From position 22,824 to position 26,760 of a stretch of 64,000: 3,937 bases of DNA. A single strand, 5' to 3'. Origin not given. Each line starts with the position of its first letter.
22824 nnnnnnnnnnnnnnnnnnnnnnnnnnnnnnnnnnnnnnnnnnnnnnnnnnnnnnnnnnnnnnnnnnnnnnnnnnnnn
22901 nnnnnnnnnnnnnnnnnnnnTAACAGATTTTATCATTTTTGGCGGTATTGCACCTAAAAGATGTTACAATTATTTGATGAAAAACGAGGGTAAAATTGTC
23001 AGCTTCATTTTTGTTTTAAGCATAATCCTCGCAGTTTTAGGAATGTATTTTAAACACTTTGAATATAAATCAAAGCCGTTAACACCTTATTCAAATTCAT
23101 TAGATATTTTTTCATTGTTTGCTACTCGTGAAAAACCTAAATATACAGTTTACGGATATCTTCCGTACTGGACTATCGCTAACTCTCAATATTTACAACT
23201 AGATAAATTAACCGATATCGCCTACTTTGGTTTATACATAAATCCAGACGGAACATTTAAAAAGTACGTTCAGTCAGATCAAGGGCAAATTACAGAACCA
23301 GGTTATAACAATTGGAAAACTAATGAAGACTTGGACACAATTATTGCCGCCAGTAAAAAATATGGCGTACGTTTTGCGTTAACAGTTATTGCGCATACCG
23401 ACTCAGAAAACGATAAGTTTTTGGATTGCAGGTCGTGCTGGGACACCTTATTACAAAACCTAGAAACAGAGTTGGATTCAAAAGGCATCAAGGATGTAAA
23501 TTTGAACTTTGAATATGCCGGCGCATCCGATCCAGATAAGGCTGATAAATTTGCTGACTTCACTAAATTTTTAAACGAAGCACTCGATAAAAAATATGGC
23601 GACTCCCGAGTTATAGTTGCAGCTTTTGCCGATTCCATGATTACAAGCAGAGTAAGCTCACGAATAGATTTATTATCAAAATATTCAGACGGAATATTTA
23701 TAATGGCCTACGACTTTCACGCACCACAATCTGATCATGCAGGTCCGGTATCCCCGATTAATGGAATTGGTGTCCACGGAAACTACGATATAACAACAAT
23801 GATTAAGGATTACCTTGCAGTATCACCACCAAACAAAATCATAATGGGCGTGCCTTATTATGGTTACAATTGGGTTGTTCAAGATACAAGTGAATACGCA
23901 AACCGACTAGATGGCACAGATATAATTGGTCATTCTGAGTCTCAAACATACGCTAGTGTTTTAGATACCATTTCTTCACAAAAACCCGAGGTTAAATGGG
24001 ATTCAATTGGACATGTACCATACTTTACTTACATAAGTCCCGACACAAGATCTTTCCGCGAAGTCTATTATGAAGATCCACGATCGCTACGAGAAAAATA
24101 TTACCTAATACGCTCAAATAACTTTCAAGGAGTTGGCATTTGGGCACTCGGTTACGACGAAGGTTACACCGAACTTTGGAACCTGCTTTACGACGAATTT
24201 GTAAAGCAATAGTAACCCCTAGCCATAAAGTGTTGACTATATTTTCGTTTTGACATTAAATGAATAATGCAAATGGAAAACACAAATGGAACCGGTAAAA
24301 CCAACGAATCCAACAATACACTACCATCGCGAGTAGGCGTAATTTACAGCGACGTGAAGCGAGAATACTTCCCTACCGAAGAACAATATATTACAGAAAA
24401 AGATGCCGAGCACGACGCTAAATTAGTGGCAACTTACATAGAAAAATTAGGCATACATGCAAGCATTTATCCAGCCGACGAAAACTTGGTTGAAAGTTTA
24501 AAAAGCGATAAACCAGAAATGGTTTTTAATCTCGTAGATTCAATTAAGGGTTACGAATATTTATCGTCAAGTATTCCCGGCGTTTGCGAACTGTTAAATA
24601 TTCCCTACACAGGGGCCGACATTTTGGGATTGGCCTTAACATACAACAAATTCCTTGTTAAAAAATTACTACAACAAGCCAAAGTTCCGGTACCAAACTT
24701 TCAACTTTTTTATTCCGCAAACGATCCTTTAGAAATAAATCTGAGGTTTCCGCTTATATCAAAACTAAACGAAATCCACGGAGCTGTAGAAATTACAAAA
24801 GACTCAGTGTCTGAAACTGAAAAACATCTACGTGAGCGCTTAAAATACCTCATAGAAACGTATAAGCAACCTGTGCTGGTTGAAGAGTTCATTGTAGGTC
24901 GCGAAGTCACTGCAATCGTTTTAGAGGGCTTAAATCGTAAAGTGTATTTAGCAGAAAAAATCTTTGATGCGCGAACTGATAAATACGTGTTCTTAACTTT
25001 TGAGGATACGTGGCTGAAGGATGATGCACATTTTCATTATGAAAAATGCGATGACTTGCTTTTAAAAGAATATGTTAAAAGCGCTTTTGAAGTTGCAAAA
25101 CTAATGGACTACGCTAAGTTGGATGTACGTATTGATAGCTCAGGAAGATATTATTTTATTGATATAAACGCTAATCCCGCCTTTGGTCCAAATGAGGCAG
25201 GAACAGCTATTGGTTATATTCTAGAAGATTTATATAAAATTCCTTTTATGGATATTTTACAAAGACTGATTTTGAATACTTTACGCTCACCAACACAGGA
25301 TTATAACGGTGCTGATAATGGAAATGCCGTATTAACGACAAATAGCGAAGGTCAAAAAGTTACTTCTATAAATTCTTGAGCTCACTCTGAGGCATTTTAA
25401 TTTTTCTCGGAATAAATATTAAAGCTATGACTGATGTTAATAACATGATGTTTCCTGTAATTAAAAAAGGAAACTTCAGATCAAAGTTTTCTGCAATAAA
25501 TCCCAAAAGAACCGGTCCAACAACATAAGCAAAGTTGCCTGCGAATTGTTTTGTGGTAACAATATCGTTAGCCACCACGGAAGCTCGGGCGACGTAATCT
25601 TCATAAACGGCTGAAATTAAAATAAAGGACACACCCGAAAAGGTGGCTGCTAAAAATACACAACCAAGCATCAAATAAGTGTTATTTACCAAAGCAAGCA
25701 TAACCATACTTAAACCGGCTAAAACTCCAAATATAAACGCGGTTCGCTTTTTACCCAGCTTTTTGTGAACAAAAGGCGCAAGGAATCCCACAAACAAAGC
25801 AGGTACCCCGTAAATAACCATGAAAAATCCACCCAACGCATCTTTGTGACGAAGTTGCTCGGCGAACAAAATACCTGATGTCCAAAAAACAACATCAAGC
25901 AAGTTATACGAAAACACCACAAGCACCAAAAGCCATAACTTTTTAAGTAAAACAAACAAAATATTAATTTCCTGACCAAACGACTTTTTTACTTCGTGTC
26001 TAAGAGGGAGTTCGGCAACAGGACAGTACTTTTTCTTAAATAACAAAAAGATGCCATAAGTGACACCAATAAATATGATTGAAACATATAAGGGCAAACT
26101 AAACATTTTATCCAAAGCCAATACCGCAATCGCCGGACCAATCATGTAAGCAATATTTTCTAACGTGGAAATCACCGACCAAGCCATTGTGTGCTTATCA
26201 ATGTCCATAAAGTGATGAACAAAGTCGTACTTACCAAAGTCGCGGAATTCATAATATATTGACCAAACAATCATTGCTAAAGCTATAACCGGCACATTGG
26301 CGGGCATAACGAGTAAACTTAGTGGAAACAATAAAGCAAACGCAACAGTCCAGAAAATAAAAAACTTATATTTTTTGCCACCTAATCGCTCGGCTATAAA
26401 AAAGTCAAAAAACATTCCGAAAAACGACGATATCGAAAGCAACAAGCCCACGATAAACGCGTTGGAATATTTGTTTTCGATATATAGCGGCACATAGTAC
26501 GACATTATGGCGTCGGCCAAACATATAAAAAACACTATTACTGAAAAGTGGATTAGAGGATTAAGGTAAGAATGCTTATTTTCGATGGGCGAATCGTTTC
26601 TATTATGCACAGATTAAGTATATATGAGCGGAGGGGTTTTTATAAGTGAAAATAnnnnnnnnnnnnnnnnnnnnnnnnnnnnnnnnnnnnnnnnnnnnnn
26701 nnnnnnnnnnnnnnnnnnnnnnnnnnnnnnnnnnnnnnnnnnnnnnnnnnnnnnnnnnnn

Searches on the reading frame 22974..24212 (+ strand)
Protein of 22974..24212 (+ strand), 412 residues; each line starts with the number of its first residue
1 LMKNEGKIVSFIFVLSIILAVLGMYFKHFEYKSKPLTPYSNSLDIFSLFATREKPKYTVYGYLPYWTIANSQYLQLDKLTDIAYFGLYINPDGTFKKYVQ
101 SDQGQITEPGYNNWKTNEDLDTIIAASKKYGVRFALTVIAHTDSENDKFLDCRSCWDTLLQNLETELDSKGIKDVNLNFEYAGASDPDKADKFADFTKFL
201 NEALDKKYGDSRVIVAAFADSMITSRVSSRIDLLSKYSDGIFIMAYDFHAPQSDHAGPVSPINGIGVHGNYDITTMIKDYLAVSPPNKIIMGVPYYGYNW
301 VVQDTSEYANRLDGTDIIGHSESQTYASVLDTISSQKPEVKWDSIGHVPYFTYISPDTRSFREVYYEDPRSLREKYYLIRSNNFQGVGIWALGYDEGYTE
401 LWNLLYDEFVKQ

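Call 11: search_protein_families(library=pfam, proteins=[window:22974-24212:+], max_evalue=0.001)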
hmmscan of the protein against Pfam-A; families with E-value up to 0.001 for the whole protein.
window:22974-24212:+ (412 aa): 1 family
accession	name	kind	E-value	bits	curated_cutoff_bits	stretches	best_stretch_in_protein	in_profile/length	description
PF00704.34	Glyco_hydro_18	-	5.7e-31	108.8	29.6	1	59-395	2-317/317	Glycosyl hydrolases family 18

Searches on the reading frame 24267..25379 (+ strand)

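Call 11: search_protein_families(library=pfam, proteins=[window:24267-25379:+], max_evalue=0.001)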
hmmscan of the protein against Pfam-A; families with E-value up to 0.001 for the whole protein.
window:24267-25379:+ (370 aa): 2 families
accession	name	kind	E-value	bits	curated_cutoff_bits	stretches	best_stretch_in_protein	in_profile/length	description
PF07478.18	Dala_Dala_lig_C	-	1.3e-10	41.5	24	1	134-306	1-178/204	D-ala D-ala ligase C-terminus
PF08443.16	RimK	-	0.00034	20.7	21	0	126-216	2-89/188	RimK-like ATP-grasp domain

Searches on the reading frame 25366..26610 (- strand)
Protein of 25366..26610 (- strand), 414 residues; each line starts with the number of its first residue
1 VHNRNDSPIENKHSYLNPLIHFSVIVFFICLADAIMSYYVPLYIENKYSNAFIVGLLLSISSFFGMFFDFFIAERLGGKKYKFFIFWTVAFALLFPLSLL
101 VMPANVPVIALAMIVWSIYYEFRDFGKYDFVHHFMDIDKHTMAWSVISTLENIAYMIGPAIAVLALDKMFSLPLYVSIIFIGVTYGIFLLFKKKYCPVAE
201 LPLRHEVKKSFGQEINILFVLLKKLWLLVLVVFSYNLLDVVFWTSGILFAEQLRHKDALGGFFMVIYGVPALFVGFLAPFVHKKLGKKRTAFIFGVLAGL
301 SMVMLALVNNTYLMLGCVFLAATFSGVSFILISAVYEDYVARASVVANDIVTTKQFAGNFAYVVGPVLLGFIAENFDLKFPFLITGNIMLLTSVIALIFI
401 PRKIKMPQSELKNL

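Call 11: search_protein_families(library=pfam, proteins=[window:25366-26610:-], max_evalue=0.001)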
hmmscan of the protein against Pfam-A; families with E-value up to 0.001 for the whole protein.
window:25366-26610:- (414 aa): 2 families
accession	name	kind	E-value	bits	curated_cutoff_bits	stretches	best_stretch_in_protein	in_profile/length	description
PF07690.21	MFS_1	-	1.7e-21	77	33.4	3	138-344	117-329/347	Major Facilitator Superfamily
PF03092.22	BT1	-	2.6e-06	26.9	22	1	288-410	57-185/432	BT1 family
